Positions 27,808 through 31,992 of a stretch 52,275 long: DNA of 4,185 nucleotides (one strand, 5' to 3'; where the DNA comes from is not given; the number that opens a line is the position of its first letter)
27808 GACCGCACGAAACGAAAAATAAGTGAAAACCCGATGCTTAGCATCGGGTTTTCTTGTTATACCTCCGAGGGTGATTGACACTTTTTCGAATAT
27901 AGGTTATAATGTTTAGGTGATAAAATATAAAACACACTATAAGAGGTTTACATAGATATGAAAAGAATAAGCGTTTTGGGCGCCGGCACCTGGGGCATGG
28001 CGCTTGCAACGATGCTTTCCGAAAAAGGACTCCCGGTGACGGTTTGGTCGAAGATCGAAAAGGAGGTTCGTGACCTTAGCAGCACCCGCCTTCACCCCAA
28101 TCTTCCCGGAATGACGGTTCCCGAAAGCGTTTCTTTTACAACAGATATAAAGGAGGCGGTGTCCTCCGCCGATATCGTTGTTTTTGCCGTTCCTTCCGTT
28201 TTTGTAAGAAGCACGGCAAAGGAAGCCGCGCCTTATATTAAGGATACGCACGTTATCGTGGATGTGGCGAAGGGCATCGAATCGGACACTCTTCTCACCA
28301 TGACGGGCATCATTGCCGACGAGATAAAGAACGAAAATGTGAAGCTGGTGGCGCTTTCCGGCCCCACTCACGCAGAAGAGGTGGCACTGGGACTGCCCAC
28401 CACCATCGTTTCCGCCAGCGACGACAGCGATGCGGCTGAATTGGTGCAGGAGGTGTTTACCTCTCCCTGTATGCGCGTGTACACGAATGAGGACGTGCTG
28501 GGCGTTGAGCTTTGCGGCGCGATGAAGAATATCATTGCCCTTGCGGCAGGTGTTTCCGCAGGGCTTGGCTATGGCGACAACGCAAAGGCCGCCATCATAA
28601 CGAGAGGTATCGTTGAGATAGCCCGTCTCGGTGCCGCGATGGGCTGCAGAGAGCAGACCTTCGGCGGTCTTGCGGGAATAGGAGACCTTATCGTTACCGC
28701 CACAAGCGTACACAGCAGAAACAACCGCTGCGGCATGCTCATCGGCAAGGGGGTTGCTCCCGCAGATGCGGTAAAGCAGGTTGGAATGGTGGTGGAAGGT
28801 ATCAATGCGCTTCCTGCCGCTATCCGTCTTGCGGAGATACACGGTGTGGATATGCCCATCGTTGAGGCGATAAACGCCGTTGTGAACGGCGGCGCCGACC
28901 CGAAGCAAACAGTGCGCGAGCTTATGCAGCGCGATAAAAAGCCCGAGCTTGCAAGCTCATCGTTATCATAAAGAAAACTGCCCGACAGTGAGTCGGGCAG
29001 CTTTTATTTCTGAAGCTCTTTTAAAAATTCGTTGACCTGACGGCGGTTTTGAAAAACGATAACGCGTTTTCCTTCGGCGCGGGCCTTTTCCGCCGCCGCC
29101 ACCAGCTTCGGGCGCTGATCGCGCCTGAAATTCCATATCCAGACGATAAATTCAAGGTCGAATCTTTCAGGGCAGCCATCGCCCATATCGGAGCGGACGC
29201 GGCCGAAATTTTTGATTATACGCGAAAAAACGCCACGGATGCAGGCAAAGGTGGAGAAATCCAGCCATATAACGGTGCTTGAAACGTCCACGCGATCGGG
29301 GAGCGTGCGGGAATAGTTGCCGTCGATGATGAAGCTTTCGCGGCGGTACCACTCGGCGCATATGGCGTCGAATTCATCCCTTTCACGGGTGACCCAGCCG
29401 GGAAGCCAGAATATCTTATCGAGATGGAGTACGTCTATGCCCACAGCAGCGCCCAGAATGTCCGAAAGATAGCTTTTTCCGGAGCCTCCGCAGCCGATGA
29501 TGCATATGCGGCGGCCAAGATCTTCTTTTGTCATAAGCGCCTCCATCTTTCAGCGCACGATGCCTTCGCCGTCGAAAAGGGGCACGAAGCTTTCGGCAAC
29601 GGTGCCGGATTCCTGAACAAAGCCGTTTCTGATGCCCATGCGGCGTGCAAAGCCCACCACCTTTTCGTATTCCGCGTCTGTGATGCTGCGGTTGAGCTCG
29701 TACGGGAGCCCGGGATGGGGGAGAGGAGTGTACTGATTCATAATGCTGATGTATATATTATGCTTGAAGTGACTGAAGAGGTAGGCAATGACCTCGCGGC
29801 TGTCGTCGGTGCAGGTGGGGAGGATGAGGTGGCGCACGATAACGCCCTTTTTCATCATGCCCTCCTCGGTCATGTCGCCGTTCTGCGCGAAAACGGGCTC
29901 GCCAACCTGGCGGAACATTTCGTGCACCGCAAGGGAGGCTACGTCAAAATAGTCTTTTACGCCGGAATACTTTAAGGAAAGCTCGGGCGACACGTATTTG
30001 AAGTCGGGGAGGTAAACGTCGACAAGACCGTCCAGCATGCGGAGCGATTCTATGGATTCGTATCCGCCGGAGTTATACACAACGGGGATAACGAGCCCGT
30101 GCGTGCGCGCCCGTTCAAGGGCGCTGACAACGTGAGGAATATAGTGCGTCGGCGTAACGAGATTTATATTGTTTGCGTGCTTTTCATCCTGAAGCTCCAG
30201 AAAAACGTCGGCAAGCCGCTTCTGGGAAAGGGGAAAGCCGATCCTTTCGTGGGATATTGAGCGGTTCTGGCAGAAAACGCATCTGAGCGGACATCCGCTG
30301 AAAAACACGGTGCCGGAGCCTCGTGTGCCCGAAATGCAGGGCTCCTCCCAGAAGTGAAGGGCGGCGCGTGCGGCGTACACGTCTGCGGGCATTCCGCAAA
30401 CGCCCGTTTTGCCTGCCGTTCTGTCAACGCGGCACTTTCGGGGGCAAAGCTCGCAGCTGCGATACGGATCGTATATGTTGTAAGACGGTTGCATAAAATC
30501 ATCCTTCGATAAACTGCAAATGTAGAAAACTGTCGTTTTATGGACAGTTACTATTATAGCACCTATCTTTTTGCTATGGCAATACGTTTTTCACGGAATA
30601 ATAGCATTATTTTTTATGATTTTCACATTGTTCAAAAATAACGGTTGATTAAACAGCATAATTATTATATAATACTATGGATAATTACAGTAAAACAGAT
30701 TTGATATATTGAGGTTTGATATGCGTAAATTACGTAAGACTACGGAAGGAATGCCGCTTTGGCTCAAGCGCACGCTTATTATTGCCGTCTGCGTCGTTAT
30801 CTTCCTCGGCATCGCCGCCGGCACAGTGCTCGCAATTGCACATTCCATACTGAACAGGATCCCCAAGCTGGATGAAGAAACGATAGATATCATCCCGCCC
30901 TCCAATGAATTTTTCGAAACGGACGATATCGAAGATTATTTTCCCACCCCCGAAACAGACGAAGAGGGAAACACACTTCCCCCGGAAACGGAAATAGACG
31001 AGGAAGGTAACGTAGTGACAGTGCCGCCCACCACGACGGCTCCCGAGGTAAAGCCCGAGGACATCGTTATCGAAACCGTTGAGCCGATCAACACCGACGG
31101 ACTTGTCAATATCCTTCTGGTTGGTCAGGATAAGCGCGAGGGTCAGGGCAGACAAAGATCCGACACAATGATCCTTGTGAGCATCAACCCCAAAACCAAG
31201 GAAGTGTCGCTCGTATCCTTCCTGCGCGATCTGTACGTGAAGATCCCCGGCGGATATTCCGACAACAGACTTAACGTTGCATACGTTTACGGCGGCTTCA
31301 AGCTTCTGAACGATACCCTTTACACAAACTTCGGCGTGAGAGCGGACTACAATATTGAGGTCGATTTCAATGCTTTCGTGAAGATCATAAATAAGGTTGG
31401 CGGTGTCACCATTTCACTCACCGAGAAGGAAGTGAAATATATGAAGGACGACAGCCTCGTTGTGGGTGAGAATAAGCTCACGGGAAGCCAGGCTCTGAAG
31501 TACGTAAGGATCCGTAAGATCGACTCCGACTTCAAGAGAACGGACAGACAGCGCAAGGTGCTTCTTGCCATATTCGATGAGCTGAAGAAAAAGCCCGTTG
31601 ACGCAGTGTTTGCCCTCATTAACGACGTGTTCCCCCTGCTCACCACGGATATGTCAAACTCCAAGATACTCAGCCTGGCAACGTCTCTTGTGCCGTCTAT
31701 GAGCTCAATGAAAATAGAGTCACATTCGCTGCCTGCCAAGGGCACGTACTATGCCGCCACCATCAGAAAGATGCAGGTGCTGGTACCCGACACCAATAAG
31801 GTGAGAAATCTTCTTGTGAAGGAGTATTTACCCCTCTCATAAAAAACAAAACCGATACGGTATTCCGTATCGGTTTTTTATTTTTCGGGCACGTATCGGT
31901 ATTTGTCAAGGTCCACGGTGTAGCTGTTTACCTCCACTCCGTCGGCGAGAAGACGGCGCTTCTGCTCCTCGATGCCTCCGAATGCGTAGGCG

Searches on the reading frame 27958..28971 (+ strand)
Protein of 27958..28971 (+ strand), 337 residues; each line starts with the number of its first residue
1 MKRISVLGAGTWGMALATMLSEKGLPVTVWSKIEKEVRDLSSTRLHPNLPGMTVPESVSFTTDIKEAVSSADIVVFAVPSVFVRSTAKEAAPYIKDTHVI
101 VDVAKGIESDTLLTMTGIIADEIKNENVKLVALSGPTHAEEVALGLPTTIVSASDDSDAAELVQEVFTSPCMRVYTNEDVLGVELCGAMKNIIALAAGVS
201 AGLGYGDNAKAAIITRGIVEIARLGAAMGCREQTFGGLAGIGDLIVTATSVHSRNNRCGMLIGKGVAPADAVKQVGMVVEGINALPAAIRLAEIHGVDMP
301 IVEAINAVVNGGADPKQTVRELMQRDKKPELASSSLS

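Call 44: search_protein_families(library=pfam, proteins=[window:27958-28971:+], max_evalue=0.0001)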
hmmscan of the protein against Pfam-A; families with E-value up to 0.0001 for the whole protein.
window:27958-28971:+ (337 aa): 8 families
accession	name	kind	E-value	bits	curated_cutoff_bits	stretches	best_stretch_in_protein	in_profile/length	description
PF07479.19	NAD_Gly3P_dh_C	-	5.7e-52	176.1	25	1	179-319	1-141/142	NAD-dependent glycerol-3-phosphate dehydrogenase C-terminus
PF01210.29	NAD_Gly3P_dh_N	-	5.5e-46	156.9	23.1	1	4-159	2-157/158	NAD-dependent glycerol-3-phosphate dehydrogenase N-terminus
PF20618.3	GPD_NAD_C_bact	-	8e-19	68.4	27.6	1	239-305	1-66/66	Bacterial GPD, NAD-dependent C-terminal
PF03807.23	F420_oxidored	-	2.5e-09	38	21.6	1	3-105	1-93/94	NADP oxidoreductase coenzyme F420-dependent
PF02558.23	ApbA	-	2e-07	31.2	22.2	1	4-111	1-107/150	Ketopantoate reductase PanE/ApbA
PF03446.21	NAD_binding_2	-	3.1e-07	31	21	1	3-104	1-93/161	NAD binding domain of 6-phosphogluconate dehydrogenase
PF03721.20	UDPG_MGDP_dh_N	-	8.8e-07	29.1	27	1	2-84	1-90/187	UDP-glucose/GDP-mannose dehydrogenase family, NAD binding domain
PF02153.23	PDH_N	-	7.2e-05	22.8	26.5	0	63-104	39-79/154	Prephenate dehydrogenase, nucleotide-binding domain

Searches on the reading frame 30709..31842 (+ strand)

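Call 44: search_protein_families(library=pfam, proteins=[window:30709-31842:+], max_evalue=0.0001)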
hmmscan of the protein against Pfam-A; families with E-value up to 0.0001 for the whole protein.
window:30709-31842:+ (377 aa): 1 family
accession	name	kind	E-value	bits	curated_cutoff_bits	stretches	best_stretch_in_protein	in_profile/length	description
PF03816.19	LytR_cpsA_psr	-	3e-38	131.8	24.6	1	150-293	1-149/150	LytR_cpsA_psr family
